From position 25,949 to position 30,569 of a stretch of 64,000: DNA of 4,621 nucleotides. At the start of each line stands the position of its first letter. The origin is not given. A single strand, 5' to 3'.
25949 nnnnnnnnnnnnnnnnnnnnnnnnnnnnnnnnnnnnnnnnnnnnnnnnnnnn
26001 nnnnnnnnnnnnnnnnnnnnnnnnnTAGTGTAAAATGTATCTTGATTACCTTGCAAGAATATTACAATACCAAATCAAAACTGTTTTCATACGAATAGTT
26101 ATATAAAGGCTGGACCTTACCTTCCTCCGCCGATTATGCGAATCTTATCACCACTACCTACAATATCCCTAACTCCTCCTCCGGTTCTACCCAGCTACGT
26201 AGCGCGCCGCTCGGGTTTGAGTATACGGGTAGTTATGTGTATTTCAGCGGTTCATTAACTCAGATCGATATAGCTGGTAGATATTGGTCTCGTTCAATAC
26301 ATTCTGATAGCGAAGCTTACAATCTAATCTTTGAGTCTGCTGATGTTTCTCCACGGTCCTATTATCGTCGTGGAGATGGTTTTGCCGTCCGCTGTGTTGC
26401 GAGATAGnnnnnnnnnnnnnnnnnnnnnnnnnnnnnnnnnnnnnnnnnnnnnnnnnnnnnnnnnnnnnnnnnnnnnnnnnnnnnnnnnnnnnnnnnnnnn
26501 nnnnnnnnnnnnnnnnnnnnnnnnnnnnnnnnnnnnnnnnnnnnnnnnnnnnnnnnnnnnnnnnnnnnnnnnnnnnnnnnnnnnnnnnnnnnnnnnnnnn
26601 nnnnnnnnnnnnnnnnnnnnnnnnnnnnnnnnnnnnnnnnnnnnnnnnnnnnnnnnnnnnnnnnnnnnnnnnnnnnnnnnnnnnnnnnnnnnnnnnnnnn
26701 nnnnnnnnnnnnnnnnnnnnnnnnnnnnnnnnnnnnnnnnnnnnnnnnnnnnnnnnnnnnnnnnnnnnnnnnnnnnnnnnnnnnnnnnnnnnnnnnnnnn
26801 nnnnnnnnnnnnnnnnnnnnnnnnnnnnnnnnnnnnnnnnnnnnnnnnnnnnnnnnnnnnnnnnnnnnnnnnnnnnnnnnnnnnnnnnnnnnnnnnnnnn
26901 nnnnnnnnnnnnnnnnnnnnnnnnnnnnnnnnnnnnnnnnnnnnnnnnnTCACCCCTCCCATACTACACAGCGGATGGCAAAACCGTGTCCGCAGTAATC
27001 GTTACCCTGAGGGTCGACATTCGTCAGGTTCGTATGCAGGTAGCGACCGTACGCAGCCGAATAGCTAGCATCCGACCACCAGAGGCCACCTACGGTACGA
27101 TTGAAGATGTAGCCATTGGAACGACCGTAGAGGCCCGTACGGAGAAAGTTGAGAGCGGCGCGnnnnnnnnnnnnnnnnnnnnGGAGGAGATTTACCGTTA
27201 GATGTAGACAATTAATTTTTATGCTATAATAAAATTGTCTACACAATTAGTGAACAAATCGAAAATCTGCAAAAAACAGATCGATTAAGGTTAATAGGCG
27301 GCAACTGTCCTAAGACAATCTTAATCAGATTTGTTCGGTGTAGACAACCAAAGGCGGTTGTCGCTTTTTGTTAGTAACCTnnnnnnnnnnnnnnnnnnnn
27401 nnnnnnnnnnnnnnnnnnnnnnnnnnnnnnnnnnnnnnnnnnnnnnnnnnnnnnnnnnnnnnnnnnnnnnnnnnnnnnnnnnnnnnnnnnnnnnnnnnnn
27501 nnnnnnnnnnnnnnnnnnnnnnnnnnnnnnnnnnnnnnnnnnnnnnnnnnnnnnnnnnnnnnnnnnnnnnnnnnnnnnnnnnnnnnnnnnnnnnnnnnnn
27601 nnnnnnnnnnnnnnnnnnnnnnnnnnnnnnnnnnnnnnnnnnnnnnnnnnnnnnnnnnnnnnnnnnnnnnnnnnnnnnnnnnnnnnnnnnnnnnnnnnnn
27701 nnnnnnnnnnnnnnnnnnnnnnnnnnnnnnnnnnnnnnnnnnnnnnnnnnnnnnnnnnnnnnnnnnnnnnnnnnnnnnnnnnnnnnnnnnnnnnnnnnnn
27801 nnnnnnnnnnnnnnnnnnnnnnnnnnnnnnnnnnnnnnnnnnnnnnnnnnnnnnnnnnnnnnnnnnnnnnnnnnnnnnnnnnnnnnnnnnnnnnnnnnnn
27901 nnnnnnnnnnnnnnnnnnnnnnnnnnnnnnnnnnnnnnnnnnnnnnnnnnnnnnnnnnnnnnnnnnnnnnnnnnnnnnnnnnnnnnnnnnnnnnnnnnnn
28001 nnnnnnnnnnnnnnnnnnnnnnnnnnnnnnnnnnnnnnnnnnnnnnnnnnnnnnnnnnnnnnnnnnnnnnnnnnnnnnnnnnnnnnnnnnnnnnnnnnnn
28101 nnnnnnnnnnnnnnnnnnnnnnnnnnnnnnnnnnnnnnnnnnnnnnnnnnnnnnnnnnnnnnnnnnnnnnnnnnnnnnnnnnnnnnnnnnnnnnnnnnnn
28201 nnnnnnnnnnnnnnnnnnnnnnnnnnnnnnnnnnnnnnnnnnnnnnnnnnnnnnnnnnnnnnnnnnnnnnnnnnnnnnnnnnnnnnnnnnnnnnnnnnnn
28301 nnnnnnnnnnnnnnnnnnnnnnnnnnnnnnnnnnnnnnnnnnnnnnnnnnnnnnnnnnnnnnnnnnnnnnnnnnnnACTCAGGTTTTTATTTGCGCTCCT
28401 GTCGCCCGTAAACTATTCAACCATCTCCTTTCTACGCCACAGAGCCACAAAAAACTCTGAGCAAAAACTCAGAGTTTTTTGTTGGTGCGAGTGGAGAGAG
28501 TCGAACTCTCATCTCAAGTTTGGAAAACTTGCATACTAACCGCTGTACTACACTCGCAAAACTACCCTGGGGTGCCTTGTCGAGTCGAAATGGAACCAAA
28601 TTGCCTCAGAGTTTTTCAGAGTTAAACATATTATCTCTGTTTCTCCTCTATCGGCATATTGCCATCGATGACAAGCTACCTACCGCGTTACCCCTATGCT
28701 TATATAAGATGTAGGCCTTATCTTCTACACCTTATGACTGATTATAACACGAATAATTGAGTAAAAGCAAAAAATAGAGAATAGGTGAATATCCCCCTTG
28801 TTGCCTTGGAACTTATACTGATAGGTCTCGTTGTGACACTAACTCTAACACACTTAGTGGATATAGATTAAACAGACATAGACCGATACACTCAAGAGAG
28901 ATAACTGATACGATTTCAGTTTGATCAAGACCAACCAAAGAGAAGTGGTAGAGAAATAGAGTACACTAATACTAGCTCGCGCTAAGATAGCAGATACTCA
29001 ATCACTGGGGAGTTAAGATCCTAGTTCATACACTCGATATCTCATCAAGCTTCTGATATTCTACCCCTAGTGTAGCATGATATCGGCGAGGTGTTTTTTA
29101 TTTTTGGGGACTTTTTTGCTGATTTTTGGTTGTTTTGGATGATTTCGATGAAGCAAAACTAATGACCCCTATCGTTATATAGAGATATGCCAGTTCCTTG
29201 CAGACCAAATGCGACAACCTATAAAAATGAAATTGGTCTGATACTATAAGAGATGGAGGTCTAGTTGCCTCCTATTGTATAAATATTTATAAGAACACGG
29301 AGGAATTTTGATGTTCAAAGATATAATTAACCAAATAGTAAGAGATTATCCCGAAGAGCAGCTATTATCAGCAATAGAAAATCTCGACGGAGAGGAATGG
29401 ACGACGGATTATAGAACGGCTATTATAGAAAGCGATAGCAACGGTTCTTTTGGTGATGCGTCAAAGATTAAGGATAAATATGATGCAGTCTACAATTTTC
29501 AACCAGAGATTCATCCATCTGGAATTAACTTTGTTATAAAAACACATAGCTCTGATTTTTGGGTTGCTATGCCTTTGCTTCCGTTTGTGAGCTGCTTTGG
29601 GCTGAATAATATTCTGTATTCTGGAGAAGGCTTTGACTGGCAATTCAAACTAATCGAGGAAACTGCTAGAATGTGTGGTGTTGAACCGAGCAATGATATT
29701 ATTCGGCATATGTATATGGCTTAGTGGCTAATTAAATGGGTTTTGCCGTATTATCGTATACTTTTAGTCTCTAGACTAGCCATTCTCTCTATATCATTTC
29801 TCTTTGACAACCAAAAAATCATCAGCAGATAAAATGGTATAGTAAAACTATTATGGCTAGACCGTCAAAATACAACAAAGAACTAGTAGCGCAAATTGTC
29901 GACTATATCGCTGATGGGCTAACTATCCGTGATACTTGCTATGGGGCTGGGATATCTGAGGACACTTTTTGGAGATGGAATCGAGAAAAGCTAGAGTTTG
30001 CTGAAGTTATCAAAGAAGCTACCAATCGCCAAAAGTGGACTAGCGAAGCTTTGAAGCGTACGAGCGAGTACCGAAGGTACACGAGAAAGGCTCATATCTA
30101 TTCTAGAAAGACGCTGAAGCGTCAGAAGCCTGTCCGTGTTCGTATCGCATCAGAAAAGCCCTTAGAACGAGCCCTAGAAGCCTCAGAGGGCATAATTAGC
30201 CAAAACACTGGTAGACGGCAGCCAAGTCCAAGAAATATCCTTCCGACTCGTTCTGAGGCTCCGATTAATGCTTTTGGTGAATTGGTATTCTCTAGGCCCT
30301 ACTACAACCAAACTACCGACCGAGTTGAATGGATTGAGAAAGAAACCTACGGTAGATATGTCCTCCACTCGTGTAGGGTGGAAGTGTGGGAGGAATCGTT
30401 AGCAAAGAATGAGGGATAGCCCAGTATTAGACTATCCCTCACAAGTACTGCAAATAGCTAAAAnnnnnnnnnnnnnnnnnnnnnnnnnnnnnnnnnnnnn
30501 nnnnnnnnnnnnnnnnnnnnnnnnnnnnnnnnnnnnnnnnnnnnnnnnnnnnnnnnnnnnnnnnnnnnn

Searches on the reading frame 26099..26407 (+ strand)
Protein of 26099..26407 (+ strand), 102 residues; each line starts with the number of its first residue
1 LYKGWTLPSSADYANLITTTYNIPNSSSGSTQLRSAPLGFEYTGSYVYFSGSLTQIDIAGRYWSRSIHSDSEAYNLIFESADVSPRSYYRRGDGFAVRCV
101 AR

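Call 13: search_protein_families(library=pfam, proteins=[window:26099-26407:+], max_evalue=10)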
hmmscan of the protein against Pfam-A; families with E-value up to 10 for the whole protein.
window:26099-26407:+ (102 aa): 2 families
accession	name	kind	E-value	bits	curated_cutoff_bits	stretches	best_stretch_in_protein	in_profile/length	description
PF09603.15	Fib_succ_major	-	9.4e-05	23.2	33.9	1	4-100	69-186/187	Fibrobacter succinogenes major domain (Fib_succ_major)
PF07603.17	Lcl_C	-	0.0079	16.9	34.9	1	3-100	43-116/117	Lcl C-terminal domain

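Call 18: find_homologous_proteins(query=window:26099-26404:+, max_evalue=0.001)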
Query window:26099-26404:+ (102 aa): 1 proteins with E <= 0.001 among 4 candidates.
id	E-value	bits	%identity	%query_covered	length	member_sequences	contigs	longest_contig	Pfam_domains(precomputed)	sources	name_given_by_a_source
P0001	2.2e-19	87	61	78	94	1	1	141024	-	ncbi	-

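Call 21: find_encoding_contigs(protein=P0001, flank=10000)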
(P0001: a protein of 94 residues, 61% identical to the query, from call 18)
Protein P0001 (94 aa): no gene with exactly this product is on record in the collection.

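Call 25: find_related_loci(query=A4, collection=genome_contigs, flank=6000)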
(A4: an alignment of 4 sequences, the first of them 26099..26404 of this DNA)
Query A4 (102 aa) in genome_contigs; peptide patterns used: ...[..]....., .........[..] (x = any residue, [..] = any of these).
151 stretches matched a pattern; 58 encode a relative of the query (tblastn E <= 1e-3); 56 distinct loci.
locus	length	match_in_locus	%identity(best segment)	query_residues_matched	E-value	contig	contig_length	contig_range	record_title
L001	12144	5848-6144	60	3-102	1e-29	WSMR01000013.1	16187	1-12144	MAG: Candidatus Saccharibacteria bacterium isolate RACS_029 NODE_663_length_16187_cov_16.976692, whole genome shotgun se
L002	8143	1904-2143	59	23-102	4e-25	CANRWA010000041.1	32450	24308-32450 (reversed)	MAG TPA_asm: uncultured Clostridia bacterium isolate SRR15730559_bin.10_metawrap_v1.3_MAG genome assembly, contig: NODE.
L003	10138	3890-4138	56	19-102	5e-22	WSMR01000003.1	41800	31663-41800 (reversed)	MAG: Candidatus Saccharibacteria bacterium isolate RACS_029 NODE_54_length_41800_cov_21.051144, whole genome shotgun seq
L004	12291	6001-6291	53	3-100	3e-20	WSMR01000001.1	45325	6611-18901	MAG: Candidatus Saccharibacteria bacterium isolate RACS_029 NODE_40_length_45325_cov_24.845726, whole genome shotgun seq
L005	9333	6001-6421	51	34-102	4e-15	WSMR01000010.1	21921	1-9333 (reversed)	MAG: Candidatus Saccharibacteria bacterium isolate RACS_029 NODE_363_length_21921_cov_21.866231, whole genome shotgun se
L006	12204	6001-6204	49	34-102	4e-13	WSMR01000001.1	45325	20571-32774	MAG: Candidatus Saccharibacteria bacterium isolate RACS_029 NODE_40_length_45325_cov_24.845726, whole genome shotgun seq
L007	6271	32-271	43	26-102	1e-12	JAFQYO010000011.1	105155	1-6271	Candidatus Saccharibacteria bacterium isolate RGIG2268 Goat_Duodenum-3__c241992, whole genome shotgun sequence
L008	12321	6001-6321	36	3-102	2e-12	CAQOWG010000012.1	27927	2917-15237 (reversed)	MAG TPA_asm: uncultured Candidatus Saccharibacteria bacterium isolate MGBC122299 genome assembly, contig: MGBC122299.12,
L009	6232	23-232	45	33-102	1e-11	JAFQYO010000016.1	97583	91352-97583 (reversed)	Candidatus Saccharibacteria bacterium isolate RGIG2268 Goat_Duodenum-3__c294993, whole genome shotgun sequence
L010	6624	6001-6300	37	3-102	1e-11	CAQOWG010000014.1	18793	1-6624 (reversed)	MAG TPA_asm: uncultured Candidatus Saccharibacteria bacterium isolate MGBC122299 genome assembly, contig: MGBC122299.14,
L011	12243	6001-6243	41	26-102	3e-11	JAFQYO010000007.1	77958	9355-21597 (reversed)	Candidatus Saccharibacteria bacterium isolate RGIG2268 Goat_Duodenum-3__c159755, whole genome shotgun sequence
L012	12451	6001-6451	36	24-102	7e-11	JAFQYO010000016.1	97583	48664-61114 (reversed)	Candidatus Saccharibacteria bacterium isolate RGIG2268 Goat_Duodenum-3__c294993, whole genome shotgun sequence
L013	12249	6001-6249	39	20-102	3e-10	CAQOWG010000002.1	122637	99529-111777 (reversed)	MAG TPA_asm: uncultured Candidatus Saccharibacteria bacterium isolate MGBC122299 genome assembly, contig: MGBC122299.2,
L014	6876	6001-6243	40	22-102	8e-10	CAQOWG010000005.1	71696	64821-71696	MAG TPA_asm: uncultured Candidatus Saccharibacteria bacterium isolate MGBC122299 genome assembly, contig: MGBC122299.5,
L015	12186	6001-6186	35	40-101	1e-9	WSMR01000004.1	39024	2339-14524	MAG: Candidatus Saccharibacteria bacterium isolate RACS_029 NODE_73_length_39024_cov_27.590803, whole genome shotgun seq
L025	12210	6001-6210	34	33-102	2e-8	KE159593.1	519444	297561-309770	Lachnospiraceae bacterium 3-1 genomic scaffold acPFp-supercont1.5, whole genome shotgun sequence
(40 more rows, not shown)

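Call 35: search_protein_families(library=pfam, proteins=[L015:397-2187:+, L015:2211-3653:+, L015:3646-4959:+, L015:5014-5751:+, L015:6575-7939:-, L015:8094-9497:+, L015:9821-10846:+, L015:10898-11563:-, L025:4677-5879:+, L025:2725-3948:+], max_evalue=0.01)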
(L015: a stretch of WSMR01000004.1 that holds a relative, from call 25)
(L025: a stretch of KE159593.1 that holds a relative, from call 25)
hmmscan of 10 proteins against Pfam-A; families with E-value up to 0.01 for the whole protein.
L015:397-2187:+ (596 aa): 1 family
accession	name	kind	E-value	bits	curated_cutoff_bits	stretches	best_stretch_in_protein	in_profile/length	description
PF14285.11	DUF4367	-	9.8e-05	23.2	22.1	1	490-595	4-110/110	Domain of unknown function (DUF4367)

L015:2211-3653:+ (480 aa): 2 families
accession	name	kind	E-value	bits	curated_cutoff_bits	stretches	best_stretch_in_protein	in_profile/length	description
PF00749.27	tRNA-synt_1c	-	1.9e-78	264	23.4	1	2-310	3-314/314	tRNA synthetases class I (E and Q), catalytic domain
PF19269.4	Anticodon_2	-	2.1e-26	93.4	23.6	1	343-474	11-141/141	Anticodon binding domain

L015:3646-4959:+ (437 aa): 3 families
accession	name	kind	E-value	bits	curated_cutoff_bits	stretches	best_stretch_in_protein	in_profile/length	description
PF11258.13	DUF3048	-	1.6e-33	116.3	25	1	96-238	1-147/148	Protein of unknown function (DUF3048) N-terminal domain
PF17479.7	DUF3048_C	-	1.1e-21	77.8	25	1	296-425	1-114/114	Protein of unknown function (DUF3048) C-terminal domain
PF09716.15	ETRAMP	-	0.0029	18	29.1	1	26-69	30-75/81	Malarial early transcribed membrane protein (ETRAMP)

L015:5014-5751:+ (245 aa): 6 families
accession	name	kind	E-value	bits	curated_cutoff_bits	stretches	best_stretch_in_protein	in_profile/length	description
PF13561.12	adh_short_C2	-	7e-63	212.8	27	1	14-241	6-233/236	Enoyl-(Acyl carrier protein) reductase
PF00106.31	adh_short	-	7.6e-63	212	26.6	1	5-196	1-192/195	short chain dehydrogenase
PF23441.1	SDR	-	8.1e-15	55.3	27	1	5-242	8-254/258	SDR-like rossmann domain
PF08659.16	KR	-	1.6e-14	54.7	22.6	1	8-170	4-166/180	KR domain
PF01370.27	Epimerase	-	0.00015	21.7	20.9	1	8-170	2-159/240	NAD dependent epimerase/dehydratase family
PF08643.16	DUF1776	-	0.0067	16.3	25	1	96-187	107-200/294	Fungal family of unknown function (DUF1776)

L015:6575-7939:- (454 aa): 1 family
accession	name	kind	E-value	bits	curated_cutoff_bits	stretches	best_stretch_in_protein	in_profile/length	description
PF09479.16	Flg_new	-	7.9e-28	96.8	27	2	285-345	2-65/65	Listeria-Bacteroides repeat domain (List_Bact_rpt)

L015:8094-9497:+ (467 aa): 21 families
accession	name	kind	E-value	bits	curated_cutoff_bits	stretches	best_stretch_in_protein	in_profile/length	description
PF01926.29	MMR_HSR1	-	1.4e-49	167.3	21.9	2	210-327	2-113/113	50S ribosome-binding GTPase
PF14714.11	KH_dom-like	-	3.5e-24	85.3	27.3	1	382-461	2-81/81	KH-domain-like of EngA bacterial GTPase enzymes, C-terminal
PF02421.24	FeoB_N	-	9.8e-22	77.6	27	2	209-368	2-153/156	Ferrous iron transport protein B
PF00009.33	GTP_EFTU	-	1.1e-16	61.4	26.5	2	237-372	51-183/188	Elongation factor Tu GTP binding domain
PF03193.22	RsgA_GTPase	-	3.1e-16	60.1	30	1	6-62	108-171/174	RsgA GTPase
PF00350.29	Dynamin_N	-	4.9e-14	53.1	27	1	7-39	1-33/168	Dynamin family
PF10662.15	PduV-EutP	-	2e-09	37.8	21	1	211-339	5-110/143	Ethanolamine utilisation - propanediol utilisation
PF08477.19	Roc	-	1.2e-08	35.7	27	1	209-267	1-68/119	Ras of Complex, Roc, domain of DAPkinase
PF00071.28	Ras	-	3.2e-08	33.8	21.6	1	209-265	1-58/162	Ras family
PF04548.22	AIG1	-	6.6e-08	32.6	27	1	209-276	2-70/212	AIG1 family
PF13401.12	AAA_22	-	1.3e-05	26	27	0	6-64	7-49/130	AAA domain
PF09439.16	SRPRB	-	9.3e-05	22.3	25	0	211-264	7-55/178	Signal recognition particle receptor beta subunit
PF02492.25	cobW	-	0.0002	21.4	20.7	0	51-124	86-158/180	CobW/HypB/UreG, nucleotide-binding domain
PF13479.12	AAA_24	-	0.00034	21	27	0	7-43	5-39/195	AAA domain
PF00005.33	ABC_tran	-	0.00039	21.5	25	0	5-27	12-34/137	ABC transporter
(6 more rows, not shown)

L015:9821-10846:+ (341 aa): 1 family
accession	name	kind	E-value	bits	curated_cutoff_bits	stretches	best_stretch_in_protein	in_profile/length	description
PF01207.24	Dus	-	6.9e-48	163.8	20.4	1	36-335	1-297/311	Dihydrouridine synthase (Dus)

L015:10898-11563:- (221 aa): 1 family
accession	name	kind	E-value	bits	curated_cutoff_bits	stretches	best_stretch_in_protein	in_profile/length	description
PF10502.14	Peptidase_S26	-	5.7e-29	101.7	22.9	1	28-212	4-167/168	Signal peptidase, peptidase S26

L025:4677-5879:+ (400 aa): 0 families

L025:2725-3948:+ (407 aa): 0 families

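Call 81: search_protein_families(library=pfam, proteins=[L008:4633-6324:+, L008:6504-7511:+, L008:7508-8785:+], max_evalue=0.001)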
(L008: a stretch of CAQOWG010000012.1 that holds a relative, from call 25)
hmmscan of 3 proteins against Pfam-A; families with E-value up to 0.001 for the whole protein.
L008:4633-6324:+ (563 aa): 1 family
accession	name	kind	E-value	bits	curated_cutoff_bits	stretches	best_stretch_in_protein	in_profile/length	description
PF09603.15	Fib_succ_major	-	2.6e-08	34.8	33.9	1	417-561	41-186/187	Fibrobacter succinogenes major domain (Fib_succ_major)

L008:6504-7511:+ (335 aa): 0 families

L008:7508-8785:+ (425 aa): 1 family
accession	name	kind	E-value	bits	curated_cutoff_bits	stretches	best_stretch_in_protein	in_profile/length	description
PF00078.32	RVT_1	-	1.1e-13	51.8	29.6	1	135-364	17-205/205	Reverse transcriptase (RNA-dependent DNA polymerase)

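Call 89: search_protein_representatives(protein=window:26099-26404:+)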
Query: 102 residues. Proteins with E-value up to 0.001 (for the whole library): 920; up to 1e-10: 98; up to 1e-30: 0. The best 150 are listed.
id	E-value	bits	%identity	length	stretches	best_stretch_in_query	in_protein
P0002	1.1e-25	106.1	57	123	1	3-102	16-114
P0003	1.6e-25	105.6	40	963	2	3-102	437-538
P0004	3.8e-25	104.3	33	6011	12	30-101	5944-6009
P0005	3.3e-24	101.3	57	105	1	3-102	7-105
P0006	1.3e-22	96.1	30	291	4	28-100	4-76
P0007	9.0e-22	93.5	48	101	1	3-102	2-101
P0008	1.0e-21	93.3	43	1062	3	3-102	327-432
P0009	1.2e-21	93.1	53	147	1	3-101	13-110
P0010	2.8e-21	91.9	50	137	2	14-102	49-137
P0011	1.1e-20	89.9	51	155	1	3-102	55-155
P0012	1.8e-20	89.3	54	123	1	3-102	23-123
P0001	6.8e-20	87.4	60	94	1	18-99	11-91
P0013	7.0e-20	87.4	51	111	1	5-102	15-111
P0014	1.8e-19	86.1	51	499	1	3-102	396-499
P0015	9.4e-19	83.8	53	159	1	3-102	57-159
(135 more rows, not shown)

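Call 90: find_encoding_contigs(protein=P0014, flank=8000, max_places=4)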
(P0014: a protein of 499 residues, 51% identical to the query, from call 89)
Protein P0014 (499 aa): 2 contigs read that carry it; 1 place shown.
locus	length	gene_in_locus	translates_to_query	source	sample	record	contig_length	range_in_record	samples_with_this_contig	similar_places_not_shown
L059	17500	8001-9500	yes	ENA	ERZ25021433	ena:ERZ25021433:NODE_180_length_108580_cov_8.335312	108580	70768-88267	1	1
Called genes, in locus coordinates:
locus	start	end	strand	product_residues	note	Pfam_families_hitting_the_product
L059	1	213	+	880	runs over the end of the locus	PF00521:DNA_topoisoIV, PF03989:DNA_gyraseA_C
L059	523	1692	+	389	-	-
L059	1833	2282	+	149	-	PF02681:DUF212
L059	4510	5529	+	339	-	-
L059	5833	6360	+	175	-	PF00588:SpoU_methylase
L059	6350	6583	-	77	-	-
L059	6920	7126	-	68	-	PF10685:KGG (faint)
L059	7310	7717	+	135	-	PF03819:MazG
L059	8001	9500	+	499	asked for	-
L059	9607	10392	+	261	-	-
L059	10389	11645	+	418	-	PF00078:RVT_1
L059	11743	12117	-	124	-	PF26707:DUF8237 (weak)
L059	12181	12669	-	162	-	-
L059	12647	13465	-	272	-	PF00480:ROK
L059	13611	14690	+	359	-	PF21710:Spt6_S1 (faint), PF00575:S1, PF13509:S1_2 (faint), PF23459:S1_RRP5 (faint), PF00575:S1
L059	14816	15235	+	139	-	PF02452:PemK_toxin (weak)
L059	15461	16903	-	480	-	PF00133:tRNA-synt_1, PF01406:tRNA-synt_1e (weak), PF01921:tRNA-synt_1f (faint), PF09334:tRNA-synt_1g, PF00133:tRNA-synt_1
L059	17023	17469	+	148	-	PF06695:Sm_multidrug_ex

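Call 102: list_cluster_members(proteins=[P0172, P0001, P0177, P0161])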
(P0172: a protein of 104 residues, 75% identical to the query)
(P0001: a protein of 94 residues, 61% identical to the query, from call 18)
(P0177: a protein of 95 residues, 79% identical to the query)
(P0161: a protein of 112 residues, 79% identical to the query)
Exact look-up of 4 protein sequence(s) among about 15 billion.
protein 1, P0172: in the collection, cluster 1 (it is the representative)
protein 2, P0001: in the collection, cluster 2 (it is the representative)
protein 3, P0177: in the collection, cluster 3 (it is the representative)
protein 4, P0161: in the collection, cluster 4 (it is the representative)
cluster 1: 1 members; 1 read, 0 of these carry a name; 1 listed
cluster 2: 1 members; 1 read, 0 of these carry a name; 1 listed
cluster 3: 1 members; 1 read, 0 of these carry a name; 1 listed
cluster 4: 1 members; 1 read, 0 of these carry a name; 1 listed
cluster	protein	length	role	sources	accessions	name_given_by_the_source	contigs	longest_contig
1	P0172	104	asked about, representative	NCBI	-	-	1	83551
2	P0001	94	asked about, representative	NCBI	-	-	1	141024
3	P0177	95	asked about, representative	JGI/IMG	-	-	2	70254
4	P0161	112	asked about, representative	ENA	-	-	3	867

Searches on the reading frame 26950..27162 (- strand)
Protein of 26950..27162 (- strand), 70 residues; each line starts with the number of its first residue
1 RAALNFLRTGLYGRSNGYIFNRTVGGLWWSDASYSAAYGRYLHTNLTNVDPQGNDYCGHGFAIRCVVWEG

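Call 13: search_protein_families(library=pfam, proteins=[window:26950-27162:-], max_evalue=10)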
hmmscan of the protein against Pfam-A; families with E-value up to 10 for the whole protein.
window:26950-27162:- (70 aa): 0 families

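Call 109: find_homologous_proteins(query=window:26953-27156:-, max_evalue=0.001)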
Query seq(68 aa): no candidate shares three 5-residue words with the query. No homologue found.

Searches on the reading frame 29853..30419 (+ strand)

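Call 14: search_protein_families(library=pfam, proteins=[window:29853-30419:+], max_evalue=0.01)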
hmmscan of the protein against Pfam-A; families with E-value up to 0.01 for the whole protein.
window:29853-30419:+ (188 aa): 3 families
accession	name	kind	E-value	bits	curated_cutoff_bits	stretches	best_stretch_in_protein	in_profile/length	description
PF20901.3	Sf6_terminase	-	1.8e-05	25.2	27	1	7-60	1-55/106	Bacteriophage Sf6, terminase small subunit-like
PF01527.26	HTH_Tnp_1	-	4.5e-05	24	24.1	1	1-47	1-48/75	Transposase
PF13022.12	HTH_Tnp_1_2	-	0.0036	17.8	27.9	1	18-68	24-69/122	Helix-turn-helix of insertion element transposase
